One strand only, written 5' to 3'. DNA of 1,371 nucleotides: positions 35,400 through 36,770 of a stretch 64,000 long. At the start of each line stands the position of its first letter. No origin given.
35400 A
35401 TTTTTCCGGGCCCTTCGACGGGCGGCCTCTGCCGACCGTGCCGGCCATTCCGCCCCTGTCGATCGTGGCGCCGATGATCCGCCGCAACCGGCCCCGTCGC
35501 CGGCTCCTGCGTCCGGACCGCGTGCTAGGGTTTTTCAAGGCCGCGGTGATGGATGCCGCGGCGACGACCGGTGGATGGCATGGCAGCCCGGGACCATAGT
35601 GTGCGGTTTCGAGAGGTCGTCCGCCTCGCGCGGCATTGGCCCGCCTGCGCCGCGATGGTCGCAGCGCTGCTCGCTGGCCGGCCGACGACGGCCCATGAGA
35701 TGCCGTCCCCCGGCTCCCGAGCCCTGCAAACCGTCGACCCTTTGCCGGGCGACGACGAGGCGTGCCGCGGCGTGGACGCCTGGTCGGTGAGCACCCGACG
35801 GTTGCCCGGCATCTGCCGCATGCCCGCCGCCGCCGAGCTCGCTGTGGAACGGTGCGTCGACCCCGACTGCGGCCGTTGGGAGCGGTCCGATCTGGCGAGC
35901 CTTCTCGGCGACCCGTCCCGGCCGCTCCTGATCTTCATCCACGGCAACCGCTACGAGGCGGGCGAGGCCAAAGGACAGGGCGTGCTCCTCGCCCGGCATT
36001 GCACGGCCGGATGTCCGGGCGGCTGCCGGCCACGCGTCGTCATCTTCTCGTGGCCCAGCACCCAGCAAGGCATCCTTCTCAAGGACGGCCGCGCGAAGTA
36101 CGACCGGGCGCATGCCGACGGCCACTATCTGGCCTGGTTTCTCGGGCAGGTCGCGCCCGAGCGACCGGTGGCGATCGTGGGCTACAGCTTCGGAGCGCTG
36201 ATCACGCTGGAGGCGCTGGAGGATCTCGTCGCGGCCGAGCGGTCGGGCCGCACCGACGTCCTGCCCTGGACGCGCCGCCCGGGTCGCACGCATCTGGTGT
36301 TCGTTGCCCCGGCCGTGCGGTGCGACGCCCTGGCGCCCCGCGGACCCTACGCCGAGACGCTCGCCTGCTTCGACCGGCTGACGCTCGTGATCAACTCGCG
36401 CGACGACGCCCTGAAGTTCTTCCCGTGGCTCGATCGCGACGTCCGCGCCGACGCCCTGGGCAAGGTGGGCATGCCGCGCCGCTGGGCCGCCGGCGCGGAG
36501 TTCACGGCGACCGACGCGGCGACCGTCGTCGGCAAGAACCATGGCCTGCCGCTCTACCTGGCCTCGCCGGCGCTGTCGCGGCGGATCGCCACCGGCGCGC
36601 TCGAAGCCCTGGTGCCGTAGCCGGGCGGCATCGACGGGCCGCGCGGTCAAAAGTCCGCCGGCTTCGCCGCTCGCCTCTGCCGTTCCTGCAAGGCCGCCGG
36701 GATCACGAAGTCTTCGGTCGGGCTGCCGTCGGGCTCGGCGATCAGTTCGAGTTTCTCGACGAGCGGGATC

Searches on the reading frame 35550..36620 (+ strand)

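Call 83: search_protein_families(library=pfam, proteins=[window:35550-36620:+], max_evalue=0.0001)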
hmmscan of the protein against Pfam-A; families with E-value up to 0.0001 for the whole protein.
window:35550-36620:+ (356 aa): 2 families
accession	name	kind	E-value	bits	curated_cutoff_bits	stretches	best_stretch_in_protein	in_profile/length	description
PF05990.18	DUF900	-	1.6e-06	28.2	20.5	1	120-299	15-178/232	Alpha/beta hydrolase of unknown function (DUF900)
PF12697.13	Abhydrolase_6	-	9.4e-06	26.9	26.3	1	127-325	1-169/217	Alpha/beta hydrolase family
